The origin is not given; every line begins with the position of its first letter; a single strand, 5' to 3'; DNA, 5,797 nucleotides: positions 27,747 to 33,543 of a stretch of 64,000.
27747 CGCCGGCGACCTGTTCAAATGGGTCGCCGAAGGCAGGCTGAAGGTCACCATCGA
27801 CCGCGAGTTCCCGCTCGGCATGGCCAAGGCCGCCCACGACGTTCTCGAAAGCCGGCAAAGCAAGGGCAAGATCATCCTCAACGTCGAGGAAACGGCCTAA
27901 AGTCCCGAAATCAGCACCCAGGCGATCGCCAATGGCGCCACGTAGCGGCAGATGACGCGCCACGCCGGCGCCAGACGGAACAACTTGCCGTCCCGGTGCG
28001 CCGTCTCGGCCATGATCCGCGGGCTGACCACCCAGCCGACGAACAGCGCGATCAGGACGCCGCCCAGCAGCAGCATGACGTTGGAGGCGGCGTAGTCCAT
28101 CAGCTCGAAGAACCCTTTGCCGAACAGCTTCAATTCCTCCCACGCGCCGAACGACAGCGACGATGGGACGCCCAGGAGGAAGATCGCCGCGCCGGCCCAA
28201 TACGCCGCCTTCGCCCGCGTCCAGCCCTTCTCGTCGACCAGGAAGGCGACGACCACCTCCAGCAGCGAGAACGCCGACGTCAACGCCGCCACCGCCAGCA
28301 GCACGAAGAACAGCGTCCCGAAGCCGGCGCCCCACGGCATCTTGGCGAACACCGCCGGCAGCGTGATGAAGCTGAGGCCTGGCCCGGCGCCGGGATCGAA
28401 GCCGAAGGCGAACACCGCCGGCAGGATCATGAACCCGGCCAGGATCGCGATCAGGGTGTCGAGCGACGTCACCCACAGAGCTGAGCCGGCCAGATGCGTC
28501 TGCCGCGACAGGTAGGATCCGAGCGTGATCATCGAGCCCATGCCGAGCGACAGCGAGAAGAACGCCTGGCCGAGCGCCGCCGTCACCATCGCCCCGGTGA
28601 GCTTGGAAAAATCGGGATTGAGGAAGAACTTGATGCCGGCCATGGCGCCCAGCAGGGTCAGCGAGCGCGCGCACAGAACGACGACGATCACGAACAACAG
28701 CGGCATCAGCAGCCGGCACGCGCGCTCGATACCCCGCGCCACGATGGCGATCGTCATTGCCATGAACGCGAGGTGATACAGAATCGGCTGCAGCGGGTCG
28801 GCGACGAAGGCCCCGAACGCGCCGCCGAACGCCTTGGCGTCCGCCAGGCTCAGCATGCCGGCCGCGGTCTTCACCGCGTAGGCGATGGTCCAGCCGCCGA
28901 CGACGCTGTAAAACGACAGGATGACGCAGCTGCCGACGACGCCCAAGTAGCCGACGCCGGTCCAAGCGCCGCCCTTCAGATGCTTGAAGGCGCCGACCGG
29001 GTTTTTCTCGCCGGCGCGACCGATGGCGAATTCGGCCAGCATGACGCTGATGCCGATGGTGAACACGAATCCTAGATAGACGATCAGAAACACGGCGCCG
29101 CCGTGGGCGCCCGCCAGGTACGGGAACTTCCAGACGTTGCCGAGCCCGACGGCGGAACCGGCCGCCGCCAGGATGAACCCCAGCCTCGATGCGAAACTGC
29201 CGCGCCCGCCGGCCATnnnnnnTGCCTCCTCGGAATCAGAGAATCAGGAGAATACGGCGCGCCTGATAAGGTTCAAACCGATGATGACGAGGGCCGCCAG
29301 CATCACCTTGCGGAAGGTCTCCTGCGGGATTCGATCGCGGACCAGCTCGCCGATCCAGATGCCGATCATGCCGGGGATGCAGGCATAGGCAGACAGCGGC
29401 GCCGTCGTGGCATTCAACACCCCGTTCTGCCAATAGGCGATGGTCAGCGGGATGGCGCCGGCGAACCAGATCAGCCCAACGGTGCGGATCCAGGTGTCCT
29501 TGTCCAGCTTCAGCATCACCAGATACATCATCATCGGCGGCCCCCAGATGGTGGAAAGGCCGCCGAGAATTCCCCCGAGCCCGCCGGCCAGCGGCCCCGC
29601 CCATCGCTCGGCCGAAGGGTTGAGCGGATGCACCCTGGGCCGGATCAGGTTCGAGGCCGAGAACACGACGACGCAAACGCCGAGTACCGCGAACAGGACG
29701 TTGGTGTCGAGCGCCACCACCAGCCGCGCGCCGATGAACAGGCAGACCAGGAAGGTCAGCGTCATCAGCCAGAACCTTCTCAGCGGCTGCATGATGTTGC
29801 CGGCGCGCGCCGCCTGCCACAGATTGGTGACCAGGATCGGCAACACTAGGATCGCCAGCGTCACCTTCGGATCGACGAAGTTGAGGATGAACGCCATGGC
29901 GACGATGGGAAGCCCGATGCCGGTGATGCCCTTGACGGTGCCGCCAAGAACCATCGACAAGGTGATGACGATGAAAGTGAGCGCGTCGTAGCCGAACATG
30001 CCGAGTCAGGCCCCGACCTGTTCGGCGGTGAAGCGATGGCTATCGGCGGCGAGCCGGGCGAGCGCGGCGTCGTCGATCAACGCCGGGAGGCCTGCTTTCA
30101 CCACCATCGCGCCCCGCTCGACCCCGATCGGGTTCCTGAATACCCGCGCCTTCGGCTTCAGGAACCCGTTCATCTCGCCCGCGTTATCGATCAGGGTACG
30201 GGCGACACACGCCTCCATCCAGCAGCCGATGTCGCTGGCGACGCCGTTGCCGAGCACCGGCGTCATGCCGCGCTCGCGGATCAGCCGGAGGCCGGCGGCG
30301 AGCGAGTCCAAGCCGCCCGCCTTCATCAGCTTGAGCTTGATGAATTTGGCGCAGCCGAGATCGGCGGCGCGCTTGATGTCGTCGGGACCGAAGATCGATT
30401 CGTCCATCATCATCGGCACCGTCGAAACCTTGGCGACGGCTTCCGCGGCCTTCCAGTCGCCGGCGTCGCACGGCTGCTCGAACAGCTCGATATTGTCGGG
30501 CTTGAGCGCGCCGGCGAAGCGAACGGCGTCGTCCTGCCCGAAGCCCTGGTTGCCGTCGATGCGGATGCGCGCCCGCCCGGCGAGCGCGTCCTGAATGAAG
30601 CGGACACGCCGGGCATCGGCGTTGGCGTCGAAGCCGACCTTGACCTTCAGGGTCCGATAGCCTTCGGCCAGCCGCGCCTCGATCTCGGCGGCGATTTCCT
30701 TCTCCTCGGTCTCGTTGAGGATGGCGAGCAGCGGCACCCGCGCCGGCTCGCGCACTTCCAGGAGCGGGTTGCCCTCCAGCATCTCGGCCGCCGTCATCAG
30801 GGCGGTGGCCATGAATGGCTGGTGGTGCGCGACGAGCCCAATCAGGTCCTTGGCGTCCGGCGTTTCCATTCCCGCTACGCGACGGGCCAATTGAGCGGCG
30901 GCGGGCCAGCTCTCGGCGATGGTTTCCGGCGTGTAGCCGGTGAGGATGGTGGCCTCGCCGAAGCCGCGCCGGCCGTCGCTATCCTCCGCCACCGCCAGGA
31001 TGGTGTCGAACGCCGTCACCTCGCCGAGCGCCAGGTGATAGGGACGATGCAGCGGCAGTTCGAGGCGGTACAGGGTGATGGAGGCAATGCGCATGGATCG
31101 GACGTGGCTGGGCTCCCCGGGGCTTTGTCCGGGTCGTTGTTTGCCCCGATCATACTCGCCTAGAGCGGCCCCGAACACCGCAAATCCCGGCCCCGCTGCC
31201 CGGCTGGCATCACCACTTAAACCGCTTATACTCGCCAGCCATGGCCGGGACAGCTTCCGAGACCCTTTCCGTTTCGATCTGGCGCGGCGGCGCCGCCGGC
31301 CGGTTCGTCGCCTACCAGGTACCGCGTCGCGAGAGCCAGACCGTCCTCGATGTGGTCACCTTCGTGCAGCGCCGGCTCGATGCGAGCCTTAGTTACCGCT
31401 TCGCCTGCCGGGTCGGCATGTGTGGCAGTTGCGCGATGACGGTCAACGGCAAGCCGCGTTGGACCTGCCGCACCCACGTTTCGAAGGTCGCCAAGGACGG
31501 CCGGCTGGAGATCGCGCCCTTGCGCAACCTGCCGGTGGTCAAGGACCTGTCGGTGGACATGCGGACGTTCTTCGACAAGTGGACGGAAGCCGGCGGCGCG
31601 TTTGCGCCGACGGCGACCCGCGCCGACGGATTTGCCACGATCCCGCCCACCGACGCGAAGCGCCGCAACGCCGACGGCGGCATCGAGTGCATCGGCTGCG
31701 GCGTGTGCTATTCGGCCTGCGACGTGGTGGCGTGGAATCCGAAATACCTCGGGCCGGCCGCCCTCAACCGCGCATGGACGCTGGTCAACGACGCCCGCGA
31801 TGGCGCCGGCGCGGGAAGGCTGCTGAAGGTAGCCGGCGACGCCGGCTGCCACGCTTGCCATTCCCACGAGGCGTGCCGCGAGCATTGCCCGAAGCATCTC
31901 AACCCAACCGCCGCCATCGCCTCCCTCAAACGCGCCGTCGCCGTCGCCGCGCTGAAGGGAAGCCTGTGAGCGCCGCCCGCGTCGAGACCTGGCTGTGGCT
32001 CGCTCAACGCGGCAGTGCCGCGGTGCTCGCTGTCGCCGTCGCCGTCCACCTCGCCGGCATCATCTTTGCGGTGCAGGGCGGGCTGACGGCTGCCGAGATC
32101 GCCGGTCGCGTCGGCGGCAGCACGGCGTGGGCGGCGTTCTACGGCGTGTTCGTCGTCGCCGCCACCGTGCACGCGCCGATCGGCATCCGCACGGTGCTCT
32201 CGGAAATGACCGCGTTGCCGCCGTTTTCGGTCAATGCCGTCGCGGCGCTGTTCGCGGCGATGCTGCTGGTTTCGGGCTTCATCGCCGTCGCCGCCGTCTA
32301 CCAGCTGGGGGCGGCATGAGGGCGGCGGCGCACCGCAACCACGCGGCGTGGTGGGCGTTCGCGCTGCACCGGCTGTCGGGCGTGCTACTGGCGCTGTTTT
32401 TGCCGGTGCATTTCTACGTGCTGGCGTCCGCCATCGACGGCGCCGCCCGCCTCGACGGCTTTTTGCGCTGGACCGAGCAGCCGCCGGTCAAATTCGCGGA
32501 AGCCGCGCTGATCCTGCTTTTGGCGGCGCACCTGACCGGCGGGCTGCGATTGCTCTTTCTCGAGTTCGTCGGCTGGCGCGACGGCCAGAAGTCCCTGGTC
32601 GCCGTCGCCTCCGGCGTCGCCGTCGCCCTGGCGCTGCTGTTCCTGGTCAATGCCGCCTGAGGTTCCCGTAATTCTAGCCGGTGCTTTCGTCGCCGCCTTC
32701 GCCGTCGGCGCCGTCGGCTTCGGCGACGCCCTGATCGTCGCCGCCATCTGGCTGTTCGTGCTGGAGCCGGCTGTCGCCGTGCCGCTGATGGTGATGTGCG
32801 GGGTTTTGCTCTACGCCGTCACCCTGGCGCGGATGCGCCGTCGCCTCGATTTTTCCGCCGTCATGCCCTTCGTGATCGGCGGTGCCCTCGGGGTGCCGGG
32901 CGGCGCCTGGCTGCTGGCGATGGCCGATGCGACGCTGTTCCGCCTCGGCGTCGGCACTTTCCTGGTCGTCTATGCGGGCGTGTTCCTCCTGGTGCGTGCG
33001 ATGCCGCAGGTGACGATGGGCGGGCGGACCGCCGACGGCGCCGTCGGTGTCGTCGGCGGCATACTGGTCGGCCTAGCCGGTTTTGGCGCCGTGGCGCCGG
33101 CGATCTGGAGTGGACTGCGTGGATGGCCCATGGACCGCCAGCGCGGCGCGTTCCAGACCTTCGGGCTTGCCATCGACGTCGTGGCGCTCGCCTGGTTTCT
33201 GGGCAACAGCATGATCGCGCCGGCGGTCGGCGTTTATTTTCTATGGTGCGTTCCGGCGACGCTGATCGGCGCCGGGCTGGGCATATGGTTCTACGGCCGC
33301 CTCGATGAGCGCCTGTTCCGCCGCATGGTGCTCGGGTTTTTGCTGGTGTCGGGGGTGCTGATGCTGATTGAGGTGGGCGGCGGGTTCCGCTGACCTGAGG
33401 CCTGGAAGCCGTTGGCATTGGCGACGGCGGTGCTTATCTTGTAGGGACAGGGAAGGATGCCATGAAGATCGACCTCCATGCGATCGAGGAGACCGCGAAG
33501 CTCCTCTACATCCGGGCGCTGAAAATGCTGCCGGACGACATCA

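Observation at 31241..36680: Non-canonical succinate-dehydrogenase-like operon: Fe-S subunit, two anchors, TauE permease, two-subunit Fe-S hydro-lyase, then the flavoprotein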

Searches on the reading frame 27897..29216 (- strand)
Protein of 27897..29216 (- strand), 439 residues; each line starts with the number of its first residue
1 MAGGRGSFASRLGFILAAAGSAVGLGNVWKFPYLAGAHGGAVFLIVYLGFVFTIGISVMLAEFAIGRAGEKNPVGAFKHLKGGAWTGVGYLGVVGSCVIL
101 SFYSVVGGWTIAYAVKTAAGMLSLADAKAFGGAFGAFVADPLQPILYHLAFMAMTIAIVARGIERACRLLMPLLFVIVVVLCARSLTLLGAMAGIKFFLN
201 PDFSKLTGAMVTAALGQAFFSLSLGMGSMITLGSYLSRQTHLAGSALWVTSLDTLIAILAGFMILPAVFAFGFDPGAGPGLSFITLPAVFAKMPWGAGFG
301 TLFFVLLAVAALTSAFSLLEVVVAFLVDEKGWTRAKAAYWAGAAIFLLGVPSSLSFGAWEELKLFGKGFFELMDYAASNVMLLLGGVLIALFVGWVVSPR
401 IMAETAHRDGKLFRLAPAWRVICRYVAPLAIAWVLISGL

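Call 51: search_protein_families(library=ncbifam, proteins=[window:27897-29216:-], max_evalue=0.00001)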
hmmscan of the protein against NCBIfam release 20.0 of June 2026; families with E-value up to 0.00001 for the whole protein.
window:27897-29216:- (439 aa): 1 family
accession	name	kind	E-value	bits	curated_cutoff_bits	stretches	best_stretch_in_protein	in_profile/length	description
NF037979.1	Na_transp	subfamily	1.9e-36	125.9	50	1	13-355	8-345/419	sodium-dependent transporter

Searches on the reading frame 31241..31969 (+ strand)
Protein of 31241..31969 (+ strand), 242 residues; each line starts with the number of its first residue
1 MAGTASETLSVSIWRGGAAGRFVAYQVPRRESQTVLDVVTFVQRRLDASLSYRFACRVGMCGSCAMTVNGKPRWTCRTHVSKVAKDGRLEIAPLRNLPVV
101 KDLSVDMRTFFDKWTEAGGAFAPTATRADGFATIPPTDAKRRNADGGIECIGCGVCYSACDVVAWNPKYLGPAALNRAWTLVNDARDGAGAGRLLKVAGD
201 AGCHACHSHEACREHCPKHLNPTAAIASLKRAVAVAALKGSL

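Call 10: search_protein_families(library=pfam, proteins=[window:31241-31969:+], max_evalue=0.01)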
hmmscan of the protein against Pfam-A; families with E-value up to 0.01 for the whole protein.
window:31241-31969:+ (242 aa): 8 families
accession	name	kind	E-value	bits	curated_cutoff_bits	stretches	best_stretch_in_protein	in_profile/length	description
PF13085.11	Fer2_3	-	6.9e-27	94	27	1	19-111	15-106/107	2Fe-2S iron-sulfur cluster binding domain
PF13183.11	Fer4_8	-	1.4e-07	32.4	27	1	149-219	4-67/68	4Fe-4S dicluster domain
PF13534.11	Fer4_17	-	3.3e-07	31.2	22.2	1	149-221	1-61/61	4Fe-4S dicluster domain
PF13187.11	Fer4_9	-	1.4e-05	25.4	27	1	149-219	1-50/52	4Fe-4S dicluster domain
PF13237.11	Fer4_10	-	3.1e-05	24.2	25.5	1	149-217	8-53/53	4Fe-4S dicluster domain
PF12838.12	Fer4_7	-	0.0024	18.8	27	1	150-218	2-50/52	4Fe-4S dicluster domain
PF00111.32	Fer2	-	0.0074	16.6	21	1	48-72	26-52/77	2Fe-2S iron-sulfur cluster binding domain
PF10418.14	DHODB_Fe-S_bind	-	0.0075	16.4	23.9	1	53-73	3-23/41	Iron-sulfur cluster binding domain of dihydroorotate dehydrogenase B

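Call 11: search_protein_families(library=ncbifam, proteins=[window:31241-31969:+], max_evalue=0.01)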
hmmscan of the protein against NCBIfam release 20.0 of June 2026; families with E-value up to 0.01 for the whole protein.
window:31241-31969:+ (242 aa): 18 families
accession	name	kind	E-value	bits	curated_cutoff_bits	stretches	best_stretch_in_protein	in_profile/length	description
TIGR00384.1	dhsB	subfamily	1.1e-55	188.5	88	1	22-230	14-222/222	succinate dehydrogenase and fumarate reductase iron-sulfur protein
NF004616.0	PRK05950.1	subfamily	2.3e-55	187.3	228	1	20-234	21-234/238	succinate dehydrogenase iron-sulfur subunit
NF009226.0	PRK12576.1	equivalog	1.5e-51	175.6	344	1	24-235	28-239/317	succinate dehydrogenase/fumarate reductase iron-sulfur subunit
NF009051.0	PRK12385.1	equivalog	1.4e-45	155.7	333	1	22-232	24-231/244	succinate dehydrogenase/fumarate reductase iron-sulfur subunit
NF009227.0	PRK12577.1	equivalog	1.4e-41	142.2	349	1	19-233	15-238/330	succinate dehydrogenase/fumarate reductase iron-sulfur subunit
NF010071.0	PRK13552.1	equivalog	2.8e-40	138.1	264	1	20-237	21-239/241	fumarate reductase iron-sulfur subunit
NF009225.0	PRK12575.1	subfamily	1.9e-38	132.2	443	1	18-233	18-230/235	succinate dehydrogenase/fumarate reductase iron-sulfur subunit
NF004898.0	PRK06259.1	equivalog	1.1e-34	119.9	385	1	8-230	3-213/488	fumarate reductase (CoM/CoB) subunit TfrB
NF009052.0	PRK12386.1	equivalog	4.2e-34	117.7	256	1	9-233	5-231/255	succinate dehydrogenase/fumarate reductase iron-sulfur subunit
NF006391.0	PRK08640.1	equivalog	5.8e-31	107.3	244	1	50-239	58-245/254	succinate dehydrogenase iron-sulfur subunit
NF005746.0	PRK07570.1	subfamily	1.5e-25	89.9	243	1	9-239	3-246/250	succinate dehydrogenase/fumarate reductase iron-sulfur subunit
NF042952.1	MFR_FeS_SdhB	equivalog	3e-24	85.6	600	1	31-234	26-232/320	8-methylmenaquinol:fumarate reductase iron-sulfur subunit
NF008369.0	PRK11168.1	equivalog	0.0036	16.2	278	1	149-222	12-76/401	anaerobic glycerol-3-phosphate dehydrogenase subunit C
TIGR03193.1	4hydroxCoAred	equivalog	0.0042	17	257.8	1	53-124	35-103/148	4-hydroxybenzoyl-CoA reductase subunit gamma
TIGR03311.1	Se_dep_XDH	equivalog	0.0044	15.1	830.45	1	51-85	30-64/848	selenium-dependent xanthine dehydrogenase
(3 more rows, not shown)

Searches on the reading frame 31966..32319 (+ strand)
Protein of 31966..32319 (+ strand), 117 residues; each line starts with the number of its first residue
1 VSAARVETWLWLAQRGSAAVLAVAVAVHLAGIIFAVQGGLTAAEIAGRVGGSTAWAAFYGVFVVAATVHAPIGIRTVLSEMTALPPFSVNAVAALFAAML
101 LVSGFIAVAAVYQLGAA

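Call 10: search_protein_families(library=pfam, proteins=[window:31966-32319:+], max_evalue=0.01)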
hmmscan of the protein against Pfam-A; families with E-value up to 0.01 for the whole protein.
window:31966-32319:+ (117 aa): 1 family
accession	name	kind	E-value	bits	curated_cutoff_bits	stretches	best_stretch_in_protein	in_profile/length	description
PF01127.27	Sdh_cyt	-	9.5e-09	35.8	25.8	1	3-102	15-119/122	Succinate dehydrogenase/Fumarate reductase transmembrane subunit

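Call 11: search_protein_families(library=ncbifam, proteins=[window:31966-32319:+], max_evalue=0.01)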
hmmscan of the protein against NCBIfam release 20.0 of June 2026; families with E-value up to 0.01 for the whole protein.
window:31966-32319:+ (117 aa): 1 family
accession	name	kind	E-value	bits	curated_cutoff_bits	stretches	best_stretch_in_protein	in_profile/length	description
TIGR02968.1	succ_dehyd_anc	equivalog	2.9e-06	27.4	41.8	1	11-105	8-97/105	succinate dehydrogenase, hydrophobic membrane anchor protein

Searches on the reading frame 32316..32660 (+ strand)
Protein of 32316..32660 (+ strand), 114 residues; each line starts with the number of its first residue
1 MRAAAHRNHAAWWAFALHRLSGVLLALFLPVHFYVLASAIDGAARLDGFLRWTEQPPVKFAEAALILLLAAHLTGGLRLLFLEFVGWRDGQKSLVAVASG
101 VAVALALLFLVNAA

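Call 10: search_protein_families(library=pfam, proteins=[window:32316-32660:+], max_evalue=0.01)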
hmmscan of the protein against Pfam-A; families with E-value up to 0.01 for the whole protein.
window:32316-32660:+ (114 aa): 2 families
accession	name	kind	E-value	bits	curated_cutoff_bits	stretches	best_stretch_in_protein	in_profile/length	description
PF01127.27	Sdh_cyt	-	1.7e-11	44.7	25.8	1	7-106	15-119/122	Succinate dehydrogenase/Fumarate reductase transmembrane subunit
PF19365.4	DUF5941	-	0.003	17.9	27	1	28-73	60-105/208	Family of unknown function (DUF5941)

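Call 11: search_protein_families(library=ncbifam, proteins=[window:32316-32660:+], max_evalue=0.01)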
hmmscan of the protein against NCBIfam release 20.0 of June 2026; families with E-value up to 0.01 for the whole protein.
window:32316-32660:+ (114 aa): 3 families
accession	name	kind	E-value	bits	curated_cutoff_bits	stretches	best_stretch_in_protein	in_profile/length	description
TIGR02970.1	succ_dehyd_cytB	equivalog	1.9e-13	50.7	52.3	1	7-109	13-114/120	succinate dehydrogenase, cytochrome b556 subunit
TIGR02968.1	succ_dehyd_anc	equivalog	0.00031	20.9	41.8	1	14-107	7-97/105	succinate dehydrogenase, hydrophobic membrane anchor protein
NF007021.0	PRK09487.1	equivalog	0.001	19.2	180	1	14-108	26-123/129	succinate dehydrogenase cytochrome b556 subunit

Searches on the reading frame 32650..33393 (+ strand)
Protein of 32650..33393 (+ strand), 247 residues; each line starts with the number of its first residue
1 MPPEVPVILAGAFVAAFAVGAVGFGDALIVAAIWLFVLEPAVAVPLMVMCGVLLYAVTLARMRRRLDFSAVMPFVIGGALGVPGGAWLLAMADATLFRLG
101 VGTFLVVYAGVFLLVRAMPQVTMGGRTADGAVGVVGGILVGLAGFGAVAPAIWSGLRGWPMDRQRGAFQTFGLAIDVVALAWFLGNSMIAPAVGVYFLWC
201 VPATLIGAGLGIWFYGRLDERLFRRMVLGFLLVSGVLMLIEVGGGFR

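Call 10: search_protein_families(library=pfam, proteins=[window:32650-33393:+], max_evalue=0.01)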
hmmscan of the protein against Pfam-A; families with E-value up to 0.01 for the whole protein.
window:32650-33393:+ (247 aa): 1 family
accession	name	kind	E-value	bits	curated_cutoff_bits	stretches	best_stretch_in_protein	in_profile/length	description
PF01925.25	TauE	-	8.1e-26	91.6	32.6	1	9-238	2-237/237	Sulfite exporter TauE/SafE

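Call 11: search_protein_families(library=ncbifam, proteins=[window:32650-33393:+], max_evalue=0.01)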
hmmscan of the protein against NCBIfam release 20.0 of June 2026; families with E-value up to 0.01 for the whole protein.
window:32650-33393:+ (247 aa): 0 families
